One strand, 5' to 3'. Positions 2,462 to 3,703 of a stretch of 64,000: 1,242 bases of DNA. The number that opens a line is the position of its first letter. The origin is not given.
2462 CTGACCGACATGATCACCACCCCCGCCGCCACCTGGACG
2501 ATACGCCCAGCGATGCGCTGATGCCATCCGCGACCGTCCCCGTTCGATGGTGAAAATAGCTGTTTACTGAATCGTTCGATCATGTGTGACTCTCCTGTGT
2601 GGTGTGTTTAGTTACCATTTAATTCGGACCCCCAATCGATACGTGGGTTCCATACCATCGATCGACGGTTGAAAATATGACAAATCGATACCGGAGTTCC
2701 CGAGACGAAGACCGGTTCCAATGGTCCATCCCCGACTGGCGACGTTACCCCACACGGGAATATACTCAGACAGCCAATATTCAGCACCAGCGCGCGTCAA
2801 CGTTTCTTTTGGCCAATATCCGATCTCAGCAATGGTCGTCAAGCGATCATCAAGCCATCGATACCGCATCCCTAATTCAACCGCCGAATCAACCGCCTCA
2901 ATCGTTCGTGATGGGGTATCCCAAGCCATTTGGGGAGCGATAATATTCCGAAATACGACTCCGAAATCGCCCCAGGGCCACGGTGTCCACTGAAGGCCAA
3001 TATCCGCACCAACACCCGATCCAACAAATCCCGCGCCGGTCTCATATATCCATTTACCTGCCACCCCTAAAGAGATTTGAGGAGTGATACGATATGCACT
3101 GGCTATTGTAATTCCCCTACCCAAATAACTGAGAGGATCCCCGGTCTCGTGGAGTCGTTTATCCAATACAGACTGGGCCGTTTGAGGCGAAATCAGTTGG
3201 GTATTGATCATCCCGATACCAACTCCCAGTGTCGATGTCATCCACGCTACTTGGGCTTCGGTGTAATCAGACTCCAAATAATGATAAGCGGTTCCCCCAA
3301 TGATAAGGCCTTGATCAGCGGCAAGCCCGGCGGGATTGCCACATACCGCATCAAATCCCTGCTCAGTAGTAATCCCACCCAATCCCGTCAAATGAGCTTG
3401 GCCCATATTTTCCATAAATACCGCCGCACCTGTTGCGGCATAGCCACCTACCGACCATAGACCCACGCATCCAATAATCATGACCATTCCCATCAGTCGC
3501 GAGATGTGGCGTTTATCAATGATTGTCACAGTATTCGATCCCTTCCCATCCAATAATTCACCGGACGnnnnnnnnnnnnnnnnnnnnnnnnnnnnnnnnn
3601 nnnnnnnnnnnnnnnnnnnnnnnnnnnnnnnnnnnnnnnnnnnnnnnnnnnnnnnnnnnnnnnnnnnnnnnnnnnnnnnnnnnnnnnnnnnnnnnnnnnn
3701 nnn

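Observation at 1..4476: Four-gene cell-surface operon: T9SS-CTD protein, PorP/SprF-like barrel, Gly-rich tail-fiber-like protein and a YD-repeat-like secreted protein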

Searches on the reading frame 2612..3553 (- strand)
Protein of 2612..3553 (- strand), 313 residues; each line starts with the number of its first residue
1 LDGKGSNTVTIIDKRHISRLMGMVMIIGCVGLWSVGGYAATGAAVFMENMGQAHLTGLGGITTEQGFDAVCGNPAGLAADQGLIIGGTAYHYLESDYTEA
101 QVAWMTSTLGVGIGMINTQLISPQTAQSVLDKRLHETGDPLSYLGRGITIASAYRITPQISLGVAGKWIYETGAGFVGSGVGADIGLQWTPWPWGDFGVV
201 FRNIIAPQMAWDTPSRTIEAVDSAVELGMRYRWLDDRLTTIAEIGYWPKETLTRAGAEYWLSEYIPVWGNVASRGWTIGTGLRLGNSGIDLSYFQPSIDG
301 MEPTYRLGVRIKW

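Call 5: search_protein_families(library=pfam, proteins=[window:2612-3553:-], max_evalue=1)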
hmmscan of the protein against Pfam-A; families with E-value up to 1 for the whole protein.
window:2612-3553:- (313 aa): 1 family
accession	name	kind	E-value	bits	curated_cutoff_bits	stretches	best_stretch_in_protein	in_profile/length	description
PF13729.12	TraF_2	-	0.084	12.5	25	0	179-213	194-227/264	F plasmid transfer operon, TraF, protein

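Call 6: search_protein_families(library=ncbifam, proteins=[window:2612-3553:-], max_evalue=1)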
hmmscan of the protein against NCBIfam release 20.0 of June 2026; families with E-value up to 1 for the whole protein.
window:2612-3553:- (313 aa): 2 families
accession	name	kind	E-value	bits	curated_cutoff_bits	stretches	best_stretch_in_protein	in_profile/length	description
NF033709.1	PorV_fam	subfamily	4.6e-09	36.3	90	1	43-312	3-325/326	PorV/PorQ family protein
NF033711.1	T9SS_PorQ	equivalog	0.00032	19.9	220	1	46-204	28-187/335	type IX secretion system protein PorQ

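Call 15: find_homologous_proteins(query=window:2612-3553:-)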
Query window:2612-3553:- (313 aa): 1 proteins with E <= 0.001 among 6550 candidates.
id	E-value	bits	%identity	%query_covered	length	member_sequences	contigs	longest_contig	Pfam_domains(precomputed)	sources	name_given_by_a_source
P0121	2.1e-197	673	97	97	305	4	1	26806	-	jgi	-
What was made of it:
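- Tried and rejected: The first G2 homologue search by word index found only a 97% twin (call 15).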

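Call 28: search_protein_representatives(protein=window:2612-3493:-)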
Query: 293 residues. Proteins with E-value up to 0.001 (for the whole library): 229; up to 1e-10: 75; up to 1e-30: 4. The best 150 are listed.
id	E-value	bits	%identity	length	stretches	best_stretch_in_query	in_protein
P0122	3.9e-88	312.4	51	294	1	6-293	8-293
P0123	1.5e-36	142.9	32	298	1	16-290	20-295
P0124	9.4e-34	133.8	31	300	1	20-293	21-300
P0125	8.4e-33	130.6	31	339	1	19-289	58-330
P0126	4.0e-30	121.9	32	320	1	18-292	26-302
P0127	1.3e-29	120.2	31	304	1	20-291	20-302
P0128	2.3e-29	119.4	29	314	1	8-289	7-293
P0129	8.2e-29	117.5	32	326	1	19-289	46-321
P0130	1.2e-28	117.0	29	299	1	10-291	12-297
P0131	2.4e-28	116.0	33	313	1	11-288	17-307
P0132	5.0e-28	115.0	29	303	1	6-291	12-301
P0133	1.2e-27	113.8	31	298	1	5-288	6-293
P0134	9.4e-27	110.8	28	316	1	21-290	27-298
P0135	1.0e-24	104.1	31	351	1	19-293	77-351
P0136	3.0e-23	99.3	30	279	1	46-289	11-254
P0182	1.9e-12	63.8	22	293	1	20-288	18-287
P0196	1.0e-10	58.1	27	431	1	16-286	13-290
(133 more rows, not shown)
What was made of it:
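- The G2 family is rare: 229 representatives at E<=1e-3 among 1.84 billion (call 28).
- Tried and rejected: The exhaustive representative search was needed to find the family (call 28).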

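Call 30: find_homologous_proteins(query=A3, max_evalue=0.001)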
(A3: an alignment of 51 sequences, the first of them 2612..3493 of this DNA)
Query A3 (51 sequences) (293 aa, profile of the alignment): 109 proteins with E <= 0.001 among 8000 candidates.
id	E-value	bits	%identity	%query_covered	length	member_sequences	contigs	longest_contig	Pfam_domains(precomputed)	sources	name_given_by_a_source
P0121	3.8e-82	294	97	100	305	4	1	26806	-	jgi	-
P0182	1.9e-80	288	23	92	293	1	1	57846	-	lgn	-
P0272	1.2e-75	272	27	55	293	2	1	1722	-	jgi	jgi:hypothetical protein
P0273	5.4e-75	270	26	98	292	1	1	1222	-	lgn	-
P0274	3.0e-74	268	24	94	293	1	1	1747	-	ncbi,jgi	-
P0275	6.6e-74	266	27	98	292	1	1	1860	-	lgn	-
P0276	1.6e-71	259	26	92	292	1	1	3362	-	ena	-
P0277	3.9e-70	254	29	99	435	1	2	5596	PF13729.13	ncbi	-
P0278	1.5e-66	242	27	93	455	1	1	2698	PF13729.13,PF11751.15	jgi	-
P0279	3.1e-65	238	23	94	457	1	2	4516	PF13729.13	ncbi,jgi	jgi:hypothetical protein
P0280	6.6e-65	237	26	94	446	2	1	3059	PF13729.13,PF11751.15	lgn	-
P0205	3.5e-63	231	24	97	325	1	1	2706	PF03687.21,PF13729.13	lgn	-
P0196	9.7e-63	230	27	93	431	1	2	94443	-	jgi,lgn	jgi:hypothetical protein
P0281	1.2e-60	223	30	51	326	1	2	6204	PF03687.21,PF13729.13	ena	-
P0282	1.0e-57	213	29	51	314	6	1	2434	-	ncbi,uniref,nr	ncbi:hypothetical protein NO1_2086 [Candidatus Termititenax aidoneus]|uniref:PorV/PorQ family protei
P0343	1.9e-16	78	26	16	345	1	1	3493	-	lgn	-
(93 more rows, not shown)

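Call 31: search_protein_families(library=ncbifam, alignment_id=A3, max_evalue=0.01)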
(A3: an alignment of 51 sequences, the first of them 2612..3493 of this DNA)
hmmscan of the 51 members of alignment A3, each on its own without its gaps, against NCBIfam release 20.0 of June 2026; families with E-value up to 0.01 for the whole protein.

A. member 1, window:2612-3493:- (293 aa): 2 families
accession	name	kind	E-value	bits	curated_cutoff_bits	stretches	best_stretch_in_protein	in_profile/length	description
NF033709.1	PorV_fam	subfamily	3.4e-09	36.7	90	1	23-292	3-325/326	PorV/PorQ family protein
NF033711.1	T9SS_PorQ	equivalog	0.00028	20.1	220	1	26-184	28-187/335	type IX secretion system protein PorQ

B. families by the number of members that match (of 51 scanned): 7 families
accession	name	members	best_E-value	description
NF033709.1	PorV_fam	51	1.3e-37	PorV/PorQ family protein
NF033711.1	T9SS_PorQ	50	2.8e-23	type IX secretion system protein PorQ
NF052325.1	PorVQ2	46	1.6e-21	putative type IX sorting system protein PorV2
NF033710.1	T9SS_OM_PorV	38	3.5e-14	type IX secretion system outer membrane channel protein PorV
NF050080.1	pilus_FilD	7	0.0034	putative pilus system OmpP1/FadL family transporter FilD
NF053685.1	BamG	4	1.4e-08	BamG family beta-barrel-assembly machinery protein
TIGR03519.1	T9SS_PorP_fam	2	0.00031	PorP/SprF family type IX secretion system membrane protein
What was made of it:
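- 2612..3493 (-): G2: PorV/PorQ-family (FadL-like) outer-membrane beta-barrel. The ORF can be extended to a TTG at 3553. NF033709 scores 36.7 bits over model positions 3-325 of 326, below the curated cut-off of 90 (calls 6, 31). 51 of 51 aligned homologues hit NF033709 (call 31).
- On PorP/SprF family (TIGR03519): Only 2 of 51 relatives hit weakly, best E 3e-4 (call 31).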

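Call 42: find_related_loci(query=window:2612-3493:-, collection=genome_contigs, flank=10000)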
Query window:2612-3493:- (293 aa) in genome_contigs; peptide patterns used: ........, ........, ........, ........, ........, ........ (x = any residue, [..] = any of these).
51 stretches matched a pattern, but none encodes a relative of the query by tblastn (E <= 1e-3).
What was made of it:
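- Tried and rejected: G2 alone found nothing in genome_contigs (call 42).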

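Call 44: find_encoding_contigs(protein=P0121, flank=10000, max_places=3)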
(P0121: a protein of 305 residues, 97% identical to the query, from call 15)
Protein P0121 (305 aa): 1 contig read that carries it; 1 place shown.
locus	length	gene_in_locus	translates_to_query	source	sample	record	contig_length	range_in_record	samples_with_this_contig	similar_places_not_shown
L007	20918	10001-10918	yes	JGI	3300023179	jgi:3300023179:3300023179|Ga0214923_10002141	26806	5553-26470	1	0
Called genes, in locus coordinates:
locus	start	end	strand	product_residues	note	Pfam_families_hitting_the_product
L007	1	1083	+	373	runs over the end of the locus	PF00072:Response_reg, PF00154:RecA_N (weak), PF05625:PAXNEB (faint), PF06745:ATPase, PF23442:DUF7125 (faint), PF24336:DUF7504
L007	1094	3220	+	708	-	PF00580:UvrD-helicase, PF13361:UvrD_C, PF21196:PcrA_UvrD_tudor (weak)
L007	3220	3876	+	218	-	PF13353:Fer4_12, PF04055:Radical_SAM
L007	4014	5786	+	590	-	PF00664:ABC_membrane, PF00005:ABC_tran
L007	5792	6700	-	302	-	PF00126:HTH_1, PF03466:LysR_substrate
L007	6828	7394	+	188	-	PF00578:AhpC-TSA, PF08534:Redoxin, PF10417:1-cysPrx_C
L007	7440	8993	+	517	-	PF13192:Thioredoxin_3 (weak), PF00890:FAD_binding_2 (faint), PF01134:GIDA (faint), PF01266:DAO (faint), PF07992:Pyr_redox_2, PF12831:FAD_oxidored (weak), PF13738:Pyr_redox_3, PF00070:Pyr_redox, +1 more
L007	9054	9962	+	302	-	PF13860:FlgD_ig (weak)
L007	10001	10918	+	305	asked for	-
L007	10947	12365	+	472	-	-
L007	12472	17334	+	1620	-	PF20148:DUF6531 (weak), PF05593:RHS_repeat (weak), PF25023:TEN_YD-shell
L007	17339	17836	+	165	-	-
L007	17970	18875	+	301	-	PF25023:TEN_YD-shell (weak)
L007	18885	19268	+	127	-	-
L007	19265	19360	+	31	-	-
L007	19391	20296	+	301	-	-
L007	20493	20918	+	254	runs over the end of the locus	?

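Call 45: find_encoding_contigs(protein=P0123, flank=10000, max_places=3)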
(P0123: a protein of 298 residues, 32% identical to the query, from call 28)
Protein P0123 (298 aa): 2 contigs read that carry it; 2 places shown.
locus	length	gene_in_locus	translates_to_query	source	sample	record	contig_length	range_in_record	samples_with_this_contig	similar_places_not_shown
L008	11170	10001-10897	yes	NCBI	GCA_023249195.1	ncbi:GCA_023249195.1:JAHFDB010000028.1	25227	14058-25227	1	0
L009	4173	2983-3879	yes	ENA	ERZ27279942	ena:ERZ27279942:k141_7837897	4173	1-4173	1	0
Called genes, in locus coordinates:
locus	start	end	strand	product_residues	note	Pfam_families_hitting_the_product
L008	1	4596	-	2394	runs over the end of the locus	PF13884:Peptidase_S74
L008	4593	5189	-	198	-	-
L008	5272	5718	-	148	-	PF02367:TsaE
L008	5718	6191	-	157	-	PF01288:HPPK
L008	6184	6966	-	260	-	PF00809:Pterin_bind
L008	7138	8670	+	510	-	PF02878:PGM_PMM_I, PF02879:PGM_PMM_II, PF02880:PGM_PMM_III, PF00408:PGM_PMM_IV (weak)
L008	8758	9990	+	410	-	PF13860:FlgD_ig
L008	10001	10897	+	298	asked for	PF13729:TraF_2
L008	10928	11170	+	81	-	?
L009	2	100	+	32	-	?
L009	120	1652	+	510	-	PF02878:PGM_PMM_I, PF02879:PGM_PMM_II, PF02880:PGM_PMM_III, PF00408:PGM_PMM_IV (weak)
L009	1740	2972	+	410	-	PF13860:FlgD_ig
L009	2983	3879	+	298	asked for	PF13729:TraF_2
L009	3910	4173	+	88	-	?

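Call 57: search_protein_families(library=pfam, proteins=[L007:12370-17334:+, L007:17339-17836:+, L007:17970-18875:+, L007:18885-19268:+, L007:19391-20296:+, L007:16600-17334:+], max_evalue=0.1)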
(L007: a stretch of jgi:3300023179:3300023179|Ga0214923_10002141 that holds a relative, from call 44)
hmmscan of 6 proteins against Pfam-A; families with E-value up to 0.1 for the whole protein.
L007:12370-17334:+ (1654 aa): 3 families
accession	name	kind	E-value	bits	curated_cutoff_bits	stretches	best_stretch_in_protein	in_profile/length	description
PF05593.20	RHS_repeat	-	3e-22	78.9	22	3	754-782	4-32/38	RHS Repeat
PF20148.4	DUF6531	-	1.8e-07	31.8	24.1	1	64-133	5-58/74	Domain of unknown function (DUF6531)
PF03527.20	RHS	-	0.00045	20.5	27.9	1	1374-1406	2-34/38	RHS protein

L007:17339-17836:+ (165 aa): 1 family
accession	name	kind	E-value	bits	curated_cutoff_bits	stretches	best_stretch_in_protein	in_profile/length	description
PF22892.2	DSRM_MRPL44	-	0.053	14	27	0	13-63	13-62/125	MRPL44 dsRNA-binding domain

L007:17970-18875:+ (301 aa): 0 families

L007:18885-19268:+ (127 aa): 0 families

L007:19391-20296:+ (301 aa): 0 families

L007:16600-17334:+ (244 aa): 0 families
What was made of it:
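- Tried and rejected: The toxin tips and immunity candidates have no significant Pfam hit (call 57).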

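Call 58: search_protein_families(library=phrogs, proteins=[window:2612-3493:-, L007:16600-17334:+], max_evalue=0.01)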
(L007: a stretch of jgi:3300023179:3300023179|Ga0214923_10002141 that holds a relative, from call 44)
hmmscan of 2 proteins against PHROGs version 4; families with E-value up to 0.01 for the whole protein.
window:2612-3493:- (293 aa): 0 families

L007:16600-17334:+ (244 aa): 1 family
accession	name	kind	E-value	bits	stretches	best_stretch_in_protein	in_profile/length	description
phrog_10385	-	unknown function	5.6e-11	41.3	1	8-66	2033-2096/2333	-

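Call 65: search_solved_structures(query=A6, max_evalue=1)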
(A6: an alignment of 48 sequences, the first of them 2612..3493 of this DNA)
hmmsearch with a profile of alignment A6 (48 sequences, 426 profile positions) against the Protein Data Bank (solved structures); distinct sequences matched with E-value up to 1: 10.
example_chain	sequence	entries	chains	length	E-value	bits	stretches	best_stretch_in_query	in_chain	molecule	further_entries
6h3i_F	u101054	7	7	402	7.1e-48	166.7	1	2-304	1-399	PorV | Type IX secretion system protein PorV domain-containing protein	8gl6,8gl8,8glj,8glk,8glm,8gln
3brz_A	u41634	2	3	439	2.7e-10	42.9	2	161-282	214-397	TodX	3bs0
6z38_A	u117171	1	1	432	3.6e-10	42.5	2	161-282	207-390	TodX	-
6z37_A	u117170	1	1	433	5.7e-10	41.8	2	161-282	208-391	TodX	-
6z34_A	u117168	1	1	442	5.9e-09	38.4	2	159-307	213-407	CymD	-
3bry_A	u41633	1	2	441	1.6e-07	33.7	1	161-285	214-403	TbuX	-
3dwo_X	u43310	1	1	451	0.0013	20.8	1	206-282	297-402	Probable outer membrane protein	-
6x9z_A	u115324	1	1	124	0.034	16.2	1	222-272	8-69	Transmembrane beta-barrels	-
6x1k_A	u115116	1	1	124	0.072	15.1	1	231-273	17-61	De novo designed transmembrane beta-barrel TMB2.3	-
9fdg_A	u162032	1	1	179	0.36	12.8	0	215-253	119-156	TMB12sol9_3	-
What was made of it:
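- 2612..3493 (-): The broad A6 profile hits PorV 6H3I_F at E 7e-48 (call 65).
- On PorV/PorQ family (NF033709): The broad A6 profile hits PorV at E 7e-48 (call 65).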

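Call 73: find_encoding_contigs(protein=P0124, flank=8000, max_places=2)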
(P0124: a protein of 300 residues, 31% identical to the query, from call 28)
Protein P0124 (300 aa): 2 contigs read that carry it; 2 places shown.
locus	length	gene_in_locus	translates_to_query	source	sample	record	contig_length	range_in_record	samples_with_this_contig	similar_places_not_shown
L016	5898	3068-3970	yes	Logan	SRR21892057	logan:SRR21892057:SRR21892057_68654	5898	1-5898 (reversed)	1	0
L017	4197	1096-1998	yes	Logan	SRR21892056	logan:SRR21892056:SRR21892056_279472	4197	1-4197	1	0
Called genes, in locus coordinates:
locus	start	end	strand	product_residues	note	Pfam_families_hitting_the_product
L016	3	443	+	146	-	?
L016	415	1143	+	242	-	PF01138:RNase_PH, PF03725:RNase_PH_C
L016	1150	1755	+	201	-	PF14464:Prok-JAB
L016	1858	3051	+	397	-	-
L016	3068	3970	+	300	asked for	-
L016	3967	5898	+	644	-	?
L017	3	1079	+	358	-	?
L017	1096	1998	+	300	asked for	-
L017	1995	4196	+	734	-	?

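Call 74: find_encoding_contigs(protein=P0126, flank=8000, max_places=2)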
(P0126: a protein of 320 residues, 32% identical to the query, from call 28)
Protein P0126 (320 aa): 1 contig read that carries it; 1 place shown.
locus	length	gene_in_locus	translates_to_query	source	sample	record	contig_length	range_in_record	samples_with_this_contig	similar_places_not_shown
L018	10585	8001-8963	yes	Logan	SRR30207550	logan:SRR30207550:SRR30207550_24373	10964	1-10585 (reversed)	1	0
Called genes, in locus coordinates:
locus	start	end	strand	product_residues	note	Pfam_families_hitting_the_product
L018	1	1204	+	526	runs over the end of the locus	?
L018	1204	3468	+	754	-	PF00395:SLH (weak)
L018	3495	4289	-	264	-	-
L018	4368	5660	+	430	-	PF00285:Citrate_synt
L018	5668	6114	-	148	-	PF02502:LacAB_rpiB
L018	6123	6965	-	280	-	PF01370:Epimerase, PF02719:Polysacc_synt_2, PF04321:RmlD_sub_bind, PF01073:3Beta_HSD (weak), PF16363:GDP_Man_Dehyd, PF07993:NAD_binding_4 (weak)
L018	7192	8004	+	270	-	PF13860:FlgD_ig (faint)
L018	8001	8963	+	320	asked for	-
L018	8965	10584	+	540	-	?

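Call 76: predict_structure(alignment_id=A6)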
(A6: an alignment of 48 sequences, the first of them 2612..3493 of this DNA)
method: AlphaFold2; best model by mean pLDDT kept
length: 293 residues; sequences in the alignment: 48
mean_pLDDT: 85.2   pTM: 0.81
mean pLDDT of the five models: 85.2, 83.9, 83.5, 83.3, 81.0
residues with pLDDT >= 90: 185; 70-90: 60; 50-70: 21; < 50: 27
segments of 3 or more residues with pLDDT < 50: 1-5, 8-21, 106-110, 112-114
pLDDT, mean of each block of 10 residues (from residue 1): 48 33 65 82 87 93 91 83 94 87 52 54 89 97 97 90 97 97 93 90 94 96 94 96 97 95 95 91 91 93
secondary structure, 60 per line:
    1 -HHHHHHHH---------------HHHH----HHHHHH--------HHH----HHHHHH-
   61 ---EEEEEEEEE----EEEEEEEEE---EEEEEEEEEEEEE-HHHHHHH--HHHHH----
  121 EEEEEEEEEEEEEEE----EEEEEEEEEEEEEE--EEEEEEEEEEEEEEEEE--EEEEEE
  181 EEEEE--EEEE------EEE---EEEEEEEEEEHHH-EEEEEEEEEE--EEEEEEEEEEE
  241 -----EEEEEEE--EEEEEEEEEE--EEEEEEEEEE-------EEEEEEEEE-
elements in order: H2-9 H25-28 H33-38 H54-59 E64-72 E77-85 E89-101 H103-109 H112-116 E121-135 E140-153 E156-172 E175-185 E188-191 E198-200 E204-213 E218-227 E230-240 E246-252 E255-264 E267-276 E284-292
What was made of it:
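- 2612..3493 (-): The AF2 model has pLDDT 85 and pTM 0.81, with about 14 strands (call 76).
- On PorV/PorQ family (NF033709): The AF2 model has pLDDT 85 and pTM 0.81 (call 76).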

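Call 79: fold_search(model_id=the predicted structure, library=pdb)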
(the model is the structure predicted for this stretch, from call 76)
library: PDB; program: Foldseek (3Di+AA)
matches with E <= 10: 1147; with E <= 0.001: 202
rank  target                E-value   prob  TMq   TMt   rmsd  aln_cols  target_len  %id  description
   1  8gl6_F                3.8e-12  1.00  0.72  0.59   6.2       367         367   13  The Type 9 Secretion System in vitro assembled, RemA-CTD substrate bound complex (released 2024-01-31)
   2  6h3i_F                2.1e-10  1.00  0.67  0.58   6.0       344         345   13  Structural snapshots of the Type 9 protein translocon (released 2018-11-07)
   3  6z37                  7.0e-09  1.00  0.56  0.40   9.8       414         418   12  TodX monoaromatic hydrocarbon channel deltaS2 mutant (released 2020-11-04)
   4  2r89_A                8.3e-09  1.00  0.56  0.46   8.6       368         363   10  Crystal structure of the long-chain fatty acid transporter FadL mutant delta N3 (released 2008-09-23)
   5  6z38                  9.2e-09  1.00  0.56  0.42   9.1       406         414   12  TodX deltaS2S3 mutant monoaromatic hydrocarbon channel (released 2020-11-04)
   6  3pgr                  9.7e-09  1.00  0.61  0.49   8.2       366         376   11  Asp348Arg mutant of EcFadL (released 2011-05-25)
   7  2r4o_A                1.8e-08  1.00  0.63  0.45   9.0       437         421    9  Crystal structure of the long-chain fatty acid transporter FadL mutant delta NPA (released 2008-09-16)
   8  3brz                  1.9e-08  1.00  0.57  0.43  10.3       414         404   12  Crystal structure of the Pseudomonas putida toluene transporter TodX (released 2008-06-10)
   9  2f1c                  2.3e-08  1.00  0.53  0.60   5.7       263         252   10  Crystal structure of the monomeric porin OmpG (released 2006-06-27)
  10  3pgu                  3.5e-08  1.00  0.67  0.50   7.7       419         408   10  Phe3Glu mutant of EcFadL (released 2011-05-25)
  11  3bs0_A                3.6e-08  1.00  0.58  0.43   9.6       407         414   12  Crystal structure of the P. putida toluene transporter TodX (released 2008-06-10)
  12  3pgs_A                3.8e-08  1.00  0.61  0.43   9.7       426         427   10  Phe3Gly mutant of EcFadL (released 2011-05-25)
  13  3pgs_B                5.6e-08  1.00  0.62  0.44   8.7       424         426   10  Phe3Gly mutant of EcFadL (released 2011-05-25)
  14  6oqh_MODEL_1_A        1.0e-07  1.00  0.48  0.51   7.1       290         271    9  Solution NMR structure of a quiet outer membrane protein G Nanopore (OmpG mutant: Delta-L6-D215) (released 2019-06-05)
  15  3dwn_A                1.3e-07  1.00  0.63  0.46   8.7       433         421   11  Crystal structure of the long-chain fatty acid transporter FadL mutant A77E/S100R (released 2008-12-16)
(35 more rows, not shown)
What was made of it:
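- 2612..3493 (-): The best PDB matches are PorV 8GL6_F and 6H3I_F, TM 0.72 and 0.67 (call 79).
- On PorV/PorQ family (NF033709): The Foldseek top hits are PorV 8GL6_F (E 3.8e-12, TM 0.72) and 6H3I_F, followed by TodX and FadL (call 79).
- G2: calls 6, 28, 31, 65, 76, 79. G2 is most similar in fold to PorV (call 79).
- Tried and rejected: PorP/SprF identity for G2 was rejected (calls 6, 31, 79).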
